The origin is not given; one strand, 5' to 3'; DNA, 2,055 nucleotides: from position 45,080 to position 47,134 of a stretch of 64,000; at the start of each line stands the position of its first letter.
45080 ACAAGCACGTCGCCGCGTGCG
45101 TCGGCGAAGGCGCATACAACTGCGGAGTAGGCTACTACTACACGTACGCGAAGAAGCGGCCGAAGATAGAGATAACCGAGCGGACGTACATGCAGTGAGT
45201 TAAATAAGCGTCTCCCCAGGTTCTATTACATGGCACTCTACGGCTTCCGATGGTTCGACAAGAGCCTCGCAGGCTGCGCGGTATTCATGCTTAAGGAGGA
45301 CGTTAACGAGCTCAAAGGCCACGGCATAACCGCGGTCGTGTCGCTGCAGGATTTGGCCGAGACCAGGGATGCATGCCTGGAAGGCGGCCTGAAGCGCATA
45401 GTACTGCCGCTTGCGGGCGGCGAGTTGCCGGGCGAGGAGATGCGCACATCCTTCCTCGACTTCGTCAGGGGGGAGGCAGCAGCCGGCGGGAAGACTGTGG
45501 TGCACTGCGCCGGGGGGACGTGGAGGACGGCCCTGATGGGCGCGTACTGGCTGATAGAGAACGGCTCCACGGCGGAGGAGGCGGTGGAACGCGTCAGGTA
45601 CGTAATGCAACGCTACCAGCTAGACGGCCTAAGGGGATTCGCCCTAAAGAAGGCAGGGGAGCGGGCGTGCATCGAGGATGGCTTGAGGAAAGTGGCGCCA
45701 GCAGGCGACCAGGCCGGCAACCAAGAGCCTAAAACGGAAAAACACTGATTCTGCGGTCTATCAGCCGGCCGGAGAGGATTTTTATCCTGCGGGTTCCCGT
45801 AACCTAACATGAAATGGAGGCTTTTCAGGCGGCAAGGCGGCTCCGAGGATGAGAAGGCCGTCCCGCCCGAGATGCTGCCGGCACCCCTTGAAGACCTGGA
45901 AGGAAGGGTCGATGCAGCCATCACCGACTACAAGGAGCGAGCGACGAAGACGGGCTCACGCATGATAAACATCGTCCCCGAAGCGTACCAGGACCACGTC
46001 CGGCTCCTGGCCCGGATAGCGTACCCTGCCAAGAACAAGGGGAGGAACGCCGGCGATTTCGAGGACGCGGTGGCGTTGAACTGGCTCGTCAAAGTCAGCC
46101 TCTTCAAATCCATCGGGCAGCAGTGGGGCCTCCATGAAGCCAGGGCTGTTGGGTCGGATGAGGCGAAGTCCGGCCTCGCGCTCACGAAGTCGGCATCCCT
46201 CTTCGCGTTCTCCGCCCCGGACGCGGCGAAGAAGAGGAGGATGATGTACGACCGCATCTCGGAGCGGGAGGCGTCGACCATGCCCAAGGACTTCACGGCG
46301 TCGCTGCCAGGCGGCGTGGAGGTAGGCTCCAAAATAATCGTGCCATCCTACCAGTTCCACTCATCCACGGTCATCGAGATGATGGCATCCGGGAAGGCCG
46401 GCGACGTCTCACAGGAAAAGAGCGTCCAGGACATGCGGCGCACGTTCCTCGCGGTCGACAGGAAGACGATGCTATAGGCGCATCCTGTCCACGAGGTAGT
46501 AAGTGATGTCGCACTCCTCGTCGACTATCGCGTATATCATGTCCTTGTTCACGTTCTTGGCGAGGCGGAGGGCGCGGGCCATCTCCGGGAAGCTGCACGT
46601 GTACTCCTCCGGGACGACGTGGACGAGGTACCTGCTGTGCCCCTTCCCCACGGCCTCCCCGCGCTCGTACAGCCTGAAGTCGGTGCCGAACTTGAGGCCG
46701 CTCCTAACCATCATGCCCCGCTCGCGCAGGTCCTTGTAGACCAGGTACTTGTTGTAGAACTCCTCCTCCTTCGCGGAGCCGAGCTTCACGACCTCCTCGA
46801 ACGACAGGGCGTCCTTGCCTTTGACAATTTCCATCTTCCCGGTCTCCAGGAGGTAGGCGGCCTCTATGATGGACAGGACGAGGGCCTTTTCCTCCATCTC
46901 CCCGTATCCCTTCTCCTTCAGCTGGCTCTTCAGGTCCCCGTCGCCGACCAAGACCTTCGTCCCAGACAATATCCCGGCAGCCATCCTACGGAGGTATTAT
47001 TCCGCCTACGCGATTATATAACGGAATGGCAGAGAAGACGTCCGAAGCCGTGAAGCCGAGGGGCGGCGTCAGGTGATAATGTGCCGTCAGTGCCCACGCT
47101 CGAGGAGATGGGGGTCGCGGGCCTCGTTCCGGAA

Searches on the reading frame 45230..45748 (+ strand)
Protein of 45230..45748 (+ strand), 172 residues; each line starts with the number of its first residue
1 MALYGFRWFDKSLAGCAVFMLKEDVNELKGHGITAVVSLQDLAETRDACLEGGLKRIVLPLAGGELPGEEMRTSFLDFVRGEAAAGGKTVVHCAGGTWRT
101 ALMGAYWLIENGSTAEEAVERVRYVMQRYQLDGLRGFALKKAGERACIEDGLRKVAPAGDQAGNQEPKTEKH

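Call 3: search_protein_families(library=pfam, proteins=[window:45230-45748:+], max_evalue=1)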
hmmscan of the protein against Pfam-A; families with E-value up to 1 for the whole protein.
window:45230-45748:+ (172 aa): 4 families
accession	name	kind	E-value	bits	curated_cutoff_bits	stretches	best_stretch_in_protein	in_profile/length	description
PF22785.1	Tc-R-P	-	1.5e-10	42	27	1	21-112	12-105/106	Polymorphic toxin system, DSP-PTPase phosphatase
PF22784.1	PTP-SAK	-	7.9e-09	36.2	27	1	6-126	4-127/153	Swiss Army Knife protein, DSP-PTPase phosphatase domain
PF00782.25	DSPc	-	1.4e-05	25.4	33.5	1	75-125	62-113/133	Dual specificity phosphatase, catalytic domain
PF22741.1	PTP-NADK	-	6.5e-05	22.8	27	1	45-125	68-148/163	DSP-PTPase phosphatase fused to NAD+ Kinase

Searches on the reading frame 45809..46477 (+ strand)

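Call 3: search_protein_families(library=pfam, proteins=[window:45809-46477:+], max_evalue=1)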
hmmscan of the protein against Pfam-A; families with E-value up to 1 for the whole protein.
window:45809-46477:+ (222 aa): 0 families

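Call 6: search_protein_families(library=ncbifam, proteins=[window:45809-46477:+], max_evalue=1)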
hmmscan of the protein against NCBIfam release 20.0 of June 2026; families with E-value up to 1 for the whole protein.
window:45809-46477:+ (222 aa): 2 families
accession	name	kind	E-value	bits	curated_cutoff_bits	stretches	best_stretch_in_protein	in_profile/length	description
NF047335.1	T3SS_XAC0095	domain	0.033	14.3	34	1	61-78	15-32/62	XAC0095 family protein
NF040910.1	CD1375_fam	subfamily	0.14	11.9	22.5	1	47-65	10-28/34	CD1375 family protein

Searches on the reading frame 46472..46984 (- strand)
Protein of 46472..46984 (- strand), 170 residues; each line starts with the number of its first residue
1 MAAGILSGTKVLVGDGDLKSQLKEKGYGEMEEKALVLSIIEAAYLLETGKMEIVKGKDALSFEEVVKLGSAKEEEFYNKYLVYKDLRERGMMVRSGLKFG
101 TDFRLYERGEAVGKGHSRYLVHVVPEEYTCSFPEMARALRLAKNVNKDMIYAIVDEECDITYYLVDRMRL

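Call 3: search_protein_families(library=pfam, proteins=[window:46472-46984:-], max_evalue=1)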
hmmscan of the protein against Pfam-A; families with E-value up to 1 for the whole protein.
window:46472-46984:- (170 aa): 3 families
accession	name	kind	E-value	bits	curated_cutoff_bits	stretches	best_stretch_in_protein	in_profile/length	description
PF01974.23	tRNA_int_endo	-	1.1e-31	109.2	27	1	76-162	1-85/85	tRNA intron endonuclease, catalytic C-terminal domain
PF02778.19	tRNA_int_endo_N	-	5e-17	61.6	21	1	3-65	2-66/67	tRNA intron endonuclease, N-terminal domain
PF12928.12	tRNA_int_end_N2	-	0.0039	17.7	24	1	28-54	41-68/69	tRNA-splicing endonuclease subunit sen54 N-term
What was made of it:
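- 46472..46984 (-): Context only: tRNA-splicing endonuclease EndA, transcribed divergently from A. Pfam PF01974 at 1.1e-31 and PF02778 at 5e-17 (call 3).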
